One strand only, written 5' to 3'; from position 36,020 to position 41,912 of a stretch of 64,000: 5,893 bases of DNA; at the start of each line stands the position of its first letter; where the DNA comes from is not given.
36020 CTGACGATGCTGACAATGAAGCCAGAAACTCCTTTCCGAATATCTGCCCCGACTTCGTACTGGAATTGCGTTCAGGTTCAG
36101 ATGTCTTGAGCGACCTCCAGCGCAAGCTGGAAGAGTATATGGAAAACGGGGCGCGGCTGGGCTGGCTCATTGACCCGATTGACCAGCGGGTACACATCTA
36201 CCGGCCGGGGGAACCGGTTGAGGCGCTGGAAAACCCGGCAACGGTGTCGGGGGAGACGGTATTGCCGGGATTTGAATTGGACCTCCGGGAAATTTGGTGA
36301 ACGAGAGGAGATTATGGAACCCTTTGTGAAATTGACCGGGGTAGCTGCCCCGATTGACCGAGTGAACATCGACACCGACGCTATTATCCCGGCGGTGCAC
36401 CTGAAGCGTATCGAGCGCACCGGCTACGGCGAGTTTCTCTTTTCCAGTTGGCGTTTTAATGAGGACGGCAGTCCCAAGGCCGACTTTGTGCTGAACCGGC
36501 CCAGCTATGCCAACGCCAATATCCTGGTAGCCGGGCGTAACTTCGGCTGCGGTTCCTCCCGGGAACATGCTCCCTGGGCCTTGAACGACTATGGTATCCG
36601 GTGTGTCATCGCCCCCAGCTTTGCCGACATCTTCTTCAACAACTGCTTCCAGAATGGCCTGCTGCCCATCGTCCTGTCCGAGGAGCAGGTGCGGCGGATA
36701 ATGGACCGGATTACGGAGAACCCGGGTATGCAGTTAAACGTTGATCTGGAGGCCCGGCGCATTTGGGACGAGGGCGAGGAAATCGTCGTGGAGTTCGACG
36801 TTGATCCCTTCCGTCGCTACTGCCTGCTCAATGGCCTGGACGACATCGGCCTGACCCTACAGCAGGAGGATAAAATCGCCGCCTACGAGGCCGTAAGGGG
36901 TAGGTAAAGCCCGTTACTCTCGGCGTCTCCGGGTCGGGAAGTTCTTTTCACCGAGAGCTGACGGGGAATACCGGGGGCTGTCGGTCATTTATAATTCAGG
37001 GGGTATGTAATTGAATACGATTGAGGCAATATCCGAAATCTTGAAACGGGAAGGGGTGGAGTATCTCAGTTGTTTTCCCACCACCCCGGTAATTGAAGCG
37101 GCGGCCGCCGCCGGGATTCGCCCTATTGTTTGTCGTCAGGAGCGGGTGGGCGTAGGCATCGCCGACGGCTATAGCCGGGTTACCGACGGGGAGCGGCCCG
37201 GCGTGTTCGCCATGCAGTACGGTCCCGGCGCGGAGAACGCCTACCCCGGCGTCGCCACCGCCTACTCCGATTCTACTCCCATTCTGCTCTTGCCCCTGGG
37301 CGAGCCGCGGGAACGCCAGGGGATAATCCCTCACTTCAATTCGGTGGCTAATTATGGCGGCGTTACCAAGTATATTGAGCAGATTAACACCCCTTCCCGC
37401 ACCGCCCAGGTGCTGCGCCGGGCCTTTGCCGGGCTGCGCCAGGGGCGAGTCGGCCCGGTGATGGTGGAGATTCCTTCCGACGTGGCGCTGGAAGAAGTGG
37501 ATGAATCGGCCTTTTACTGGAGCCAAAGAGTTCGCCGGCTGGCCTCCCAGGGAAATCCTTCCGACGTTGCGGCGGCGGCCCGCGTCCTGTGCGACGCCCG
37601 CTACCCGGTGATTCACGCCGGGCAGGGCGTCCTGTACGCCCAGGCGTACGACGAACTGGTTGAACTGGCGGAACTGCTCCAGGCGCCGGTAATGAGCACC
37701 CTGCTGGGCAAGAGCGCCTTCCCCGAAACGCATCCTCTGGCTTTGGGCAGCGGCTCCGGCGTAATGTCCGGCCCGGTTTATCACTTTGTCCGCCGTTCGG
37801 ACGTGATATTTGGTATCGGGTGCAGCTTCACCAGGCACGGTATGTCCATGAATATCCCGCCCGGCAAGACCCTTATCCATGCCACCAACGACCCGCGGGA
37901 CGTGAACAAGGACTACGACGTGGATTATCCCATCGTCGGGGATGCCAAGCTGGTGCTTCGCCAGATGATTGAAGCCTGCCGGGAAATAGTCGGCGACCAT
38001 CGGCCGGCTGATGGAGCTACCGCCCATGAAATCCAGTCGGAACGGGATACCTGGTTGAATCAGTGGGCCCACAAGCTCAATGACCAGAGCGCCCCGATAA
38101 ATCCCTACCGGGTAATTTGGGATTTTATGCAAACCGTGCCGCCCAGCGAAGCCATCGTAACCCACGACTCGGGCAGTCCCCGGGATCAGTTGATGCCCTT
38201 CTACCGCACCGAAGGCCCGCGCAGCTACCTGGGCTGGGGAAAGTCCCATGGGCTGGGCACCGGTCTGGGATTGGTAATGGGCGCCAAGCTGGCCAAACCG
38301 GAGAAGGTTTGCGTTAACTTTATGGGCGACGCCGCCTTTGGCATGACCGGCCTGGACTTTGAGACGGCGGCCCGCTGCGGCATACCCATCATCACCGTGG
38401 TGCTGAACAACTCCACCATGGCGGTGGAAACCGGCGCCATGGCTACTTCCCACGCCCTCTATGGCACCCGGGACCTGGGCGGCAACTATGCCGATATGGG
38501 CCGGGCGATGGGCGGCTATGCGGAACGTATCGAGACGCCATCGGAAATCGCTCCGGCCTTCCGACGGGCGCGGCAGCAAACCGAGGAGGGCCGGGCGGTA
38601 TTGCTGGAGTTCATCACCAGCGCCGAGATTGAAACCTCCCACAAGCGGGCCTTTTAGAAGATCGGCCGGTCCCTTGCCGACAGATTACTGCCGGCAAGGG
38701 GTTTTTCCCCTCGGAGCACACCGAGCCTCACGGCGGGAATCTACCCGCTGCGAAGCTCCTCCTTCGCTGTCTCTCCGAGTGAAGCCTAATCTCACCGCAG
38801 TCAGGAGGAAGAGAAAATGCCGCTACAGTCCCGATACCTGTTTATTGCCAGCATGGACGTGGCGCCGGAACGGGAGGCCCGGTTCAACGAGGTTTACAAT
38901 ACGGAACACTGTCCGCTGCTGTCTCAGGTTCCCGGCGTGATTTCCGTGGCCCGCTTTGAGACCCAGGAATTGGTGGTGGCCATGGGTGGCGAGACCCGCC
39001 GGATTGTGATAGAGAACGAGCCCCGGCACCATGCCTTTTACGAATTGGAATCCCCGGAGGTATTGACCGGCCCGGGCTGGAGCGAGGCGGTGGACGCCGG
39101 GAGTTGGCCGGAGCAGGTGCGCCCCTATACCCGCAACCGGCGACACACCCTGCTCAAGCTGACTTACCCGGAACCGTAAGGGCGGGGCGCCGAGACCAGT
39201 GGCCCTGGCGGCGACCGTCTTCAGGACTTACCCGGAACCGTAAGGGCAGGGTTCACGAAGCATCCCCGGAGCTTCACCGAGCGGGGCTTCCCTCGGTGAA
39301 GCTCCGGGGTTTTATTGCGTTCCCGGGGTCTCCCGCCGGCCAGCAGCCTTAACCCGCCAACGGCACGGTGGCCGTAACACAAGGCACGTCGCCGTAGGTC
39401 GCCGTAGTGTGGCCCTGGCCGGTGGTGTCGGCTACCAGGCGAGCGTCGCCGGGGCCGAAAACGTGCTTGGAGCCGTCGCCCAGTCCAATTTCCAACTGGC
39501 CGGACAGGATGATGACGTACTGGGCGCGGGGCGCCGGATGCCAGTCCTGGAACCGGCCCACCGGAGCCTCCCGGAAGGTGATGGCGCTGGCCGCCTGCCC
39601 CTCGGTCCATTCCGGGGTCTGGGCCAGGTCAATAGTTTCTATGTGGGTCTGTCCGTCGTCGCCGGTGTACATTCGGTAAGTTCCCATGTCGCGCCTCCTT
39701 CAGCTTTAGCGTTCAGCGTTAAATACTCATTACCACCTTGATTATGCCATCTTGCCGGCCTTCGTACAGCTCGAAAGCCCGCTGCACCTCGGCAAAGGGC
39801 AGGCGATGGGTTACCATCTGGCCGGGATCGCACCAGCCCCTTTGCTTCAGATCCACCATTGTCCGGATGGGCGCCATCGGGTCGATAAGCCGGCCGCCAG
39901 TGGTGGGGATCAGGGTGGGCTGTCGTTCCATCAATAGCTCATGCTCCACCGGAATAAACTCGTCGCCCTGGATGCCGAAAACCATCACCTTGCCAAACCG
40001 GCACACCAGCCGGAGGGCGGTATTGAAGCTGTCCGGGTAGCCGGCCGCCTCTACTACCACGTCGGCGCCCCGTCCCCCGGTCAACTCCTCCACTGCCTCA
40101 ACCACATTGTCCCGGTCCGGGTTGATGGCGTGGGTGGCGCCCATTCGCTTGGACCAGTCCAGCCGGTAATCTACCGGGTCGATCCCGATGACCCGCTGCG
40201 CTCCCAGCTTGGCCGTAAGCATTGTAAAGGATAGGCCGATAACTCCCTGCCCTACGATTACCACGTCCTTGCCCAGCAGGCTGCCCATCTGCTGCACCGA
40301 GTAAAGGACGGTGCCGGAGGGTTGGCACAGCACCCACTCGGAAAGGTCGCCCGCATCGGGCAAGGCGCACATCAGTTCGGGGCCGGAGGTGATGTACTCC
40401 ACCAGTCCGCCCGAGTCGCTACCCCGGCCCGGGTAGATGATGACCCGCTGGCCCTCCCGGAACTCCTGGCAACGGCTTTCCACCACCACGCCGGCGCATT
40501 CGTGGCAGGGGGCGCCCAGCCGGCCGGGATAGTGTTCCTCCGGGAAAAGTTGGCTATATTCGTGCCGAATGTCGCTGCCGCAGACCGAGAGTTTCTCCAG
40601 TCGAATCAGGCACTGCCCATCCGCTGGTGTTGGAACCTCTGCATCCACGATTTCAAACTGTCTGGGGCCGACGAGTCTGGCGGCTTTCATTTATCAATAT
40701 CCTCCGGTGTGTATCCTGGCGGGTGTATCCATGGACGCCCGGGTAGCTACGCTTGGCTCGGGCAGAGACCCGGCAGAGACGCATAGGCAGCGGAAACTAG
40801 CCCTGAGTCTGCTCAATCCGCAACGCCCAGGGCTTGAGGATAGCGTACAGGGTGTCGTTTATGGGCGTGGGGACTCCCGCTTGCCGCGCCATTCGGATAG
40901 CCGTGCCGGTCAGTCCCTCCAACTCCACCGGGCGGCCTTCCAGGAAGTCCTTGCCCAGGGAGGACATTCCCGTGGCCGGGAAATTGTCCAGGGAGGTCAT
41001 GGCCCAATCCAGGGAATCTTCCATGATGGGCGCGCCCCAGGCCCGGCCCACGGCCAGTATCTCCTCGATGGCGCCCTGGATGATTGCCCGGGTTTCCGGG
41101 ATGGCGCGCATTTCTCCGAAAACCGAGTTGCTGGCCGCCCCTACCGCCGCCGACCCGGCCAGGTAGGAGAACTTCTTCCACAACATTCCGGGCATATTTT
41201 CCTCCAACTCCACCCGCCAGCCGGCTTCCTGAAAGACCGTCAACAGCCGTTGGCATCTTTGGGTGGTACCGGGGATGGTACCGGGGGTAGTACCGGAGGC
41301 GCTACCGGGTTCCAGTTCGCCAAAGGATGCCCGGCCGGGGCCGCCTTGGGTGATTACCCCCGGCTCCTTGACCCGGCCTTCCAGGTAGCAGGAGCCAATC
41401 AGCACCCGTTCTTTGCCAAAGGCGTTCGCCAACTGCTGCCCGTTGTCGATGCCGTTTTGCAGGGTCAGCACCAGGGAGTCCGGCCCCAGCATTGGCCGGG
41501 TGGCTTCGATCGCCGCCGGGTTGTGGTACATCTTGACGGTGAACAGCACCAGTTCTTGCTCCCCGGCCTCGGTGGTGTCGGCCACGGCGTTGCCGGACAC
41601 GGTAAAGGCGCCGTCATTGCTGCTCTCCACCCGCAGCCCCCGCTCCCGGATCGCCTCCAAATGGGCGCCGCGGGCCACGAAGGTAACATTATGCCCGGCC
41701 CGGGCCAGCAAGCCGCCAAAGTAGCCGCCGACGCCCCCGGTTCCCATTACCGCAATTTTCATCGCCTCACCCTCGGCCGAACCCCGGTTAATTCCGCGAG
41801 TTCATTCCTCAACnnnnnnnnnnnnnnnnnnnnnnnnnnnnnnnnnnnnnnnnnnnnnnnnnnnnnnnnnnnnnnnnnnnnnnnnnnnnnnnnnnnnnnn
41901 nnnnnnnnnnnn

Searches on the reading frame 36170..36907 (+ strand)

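Call 34: search_protein_families(library=pfam, proteins=[window:36170-36907:+], max_evalue=0.00001)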
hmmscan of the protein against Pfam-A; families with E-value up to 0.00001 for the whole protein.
window:36170-36907:+ (245 aa): 1 family
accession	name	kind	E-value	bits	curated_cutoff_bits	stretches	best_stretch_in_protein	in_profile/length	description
PF00694.25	Aconitase_C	-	7.5e-35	120.6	22.8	1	49-171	1-130/131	Aconitase C-terminal domain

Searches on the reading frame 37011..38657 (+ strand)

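Call 34: search_protein_families(library=pfam, proteins=[window:37011-38657:+], max_evalue=0.00001)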
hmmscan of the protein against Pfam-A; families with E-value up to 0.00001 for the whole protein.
window:37011-38657:+ (548 aa): 3 families
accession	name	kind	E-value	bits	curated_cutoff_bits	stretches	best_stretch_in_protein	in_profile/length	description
PF00205.28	TPP_enzyme_M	-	1.7e-33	115.6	30.4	1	186-318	1-136/137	Thiamine pyrophosphate enzyme, central domain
PF02775.26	TPP_enzyme_C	-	4.9e-25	88.5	21.9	1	387-532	2-149/151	Thiamine pyrophosphate enzyme, C-terminal TPP binding domain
PF02776.23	TPP_enzyme_N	-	1e-22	80.5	26.8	1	1-104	1-106/119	Thiamine pyrophosphate enzyme, N-terminal TPP binding domain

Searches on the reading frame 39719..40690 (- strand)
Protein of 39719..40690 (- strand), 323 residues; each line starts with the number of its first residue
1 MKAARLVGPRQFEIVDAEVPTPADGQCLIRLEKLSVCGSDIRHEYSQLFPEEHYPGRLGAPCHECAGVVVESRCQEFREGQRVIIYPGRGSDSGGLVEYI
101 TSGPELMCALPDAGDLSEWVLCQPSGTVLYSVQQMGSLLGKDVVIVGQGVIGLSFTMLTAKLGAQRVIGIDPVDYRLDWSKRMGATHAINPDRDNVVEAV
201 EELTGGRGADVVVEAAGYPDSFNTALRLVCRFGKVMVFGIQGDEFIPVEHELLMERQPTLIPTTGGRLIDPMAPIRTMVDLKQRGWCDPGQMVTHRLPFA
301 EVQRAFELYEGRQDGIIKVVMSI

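Call 34: search_protein_families(library=pfam, proteins=[window:39719-40690:-], max_evalue=0.00001)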
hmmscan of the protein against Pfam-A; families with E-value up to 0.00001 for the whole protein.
window:39719-40690:- (323 aa): 3 families
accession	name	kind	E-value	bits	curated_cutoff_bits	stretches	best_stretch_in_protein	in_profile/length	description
PF00107.32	ADH_zinc_N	-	2.8e-23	82.7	31.8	1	151-267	2-116/129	Zinc-binding dehydrogenase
PF08240.17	ADH_N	-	1.9e-10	41.3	23.5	1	24-124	2-96/104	Alcohol dehydrogenase GroES-like domain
PF16912.11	Glu_dehyd_C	-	8.3e-10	38.9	34.9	1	141-322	32-210/211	Glucose dehydrogenase C-terminus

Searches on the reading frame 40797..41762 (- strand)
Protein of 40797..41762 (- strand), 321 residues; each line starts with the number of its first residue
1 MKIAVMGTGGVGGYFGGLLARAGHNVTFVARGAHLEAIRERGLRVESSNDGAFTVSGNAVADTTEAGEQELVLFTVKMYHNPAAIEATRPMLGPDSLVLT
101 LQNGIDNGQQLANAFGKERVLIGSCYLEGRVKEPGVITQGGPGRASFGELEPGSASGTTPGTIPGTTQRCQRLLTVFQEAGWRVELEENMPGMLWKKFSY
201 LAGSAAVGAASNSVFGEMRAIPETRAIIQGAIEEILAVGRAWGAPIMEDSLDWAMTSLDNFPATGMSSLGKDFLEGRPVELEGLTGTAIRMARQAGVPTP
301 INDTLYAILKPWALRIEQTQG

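Call 34: search_protein_families(library=pfam, proteins=[window:40797-41762:-], max_evalue=0.00001)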
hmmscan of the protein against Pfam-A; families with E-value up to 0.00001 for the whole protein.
window:40797-41762:- (321 aa): 2 families
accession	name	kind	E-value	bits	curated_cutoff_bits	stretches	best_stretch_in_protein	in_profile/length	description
PF02558.23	ApbA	-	1.7e-40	138.6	22.2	1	3-151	1-149/150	Ketopantoate reductase PanE/ApbA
PF08546.17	ApbA_C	-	1.5e-21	77.5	22.7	1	192-310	4-122/125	Ketopantoate reductase PanE/ApbA C terminal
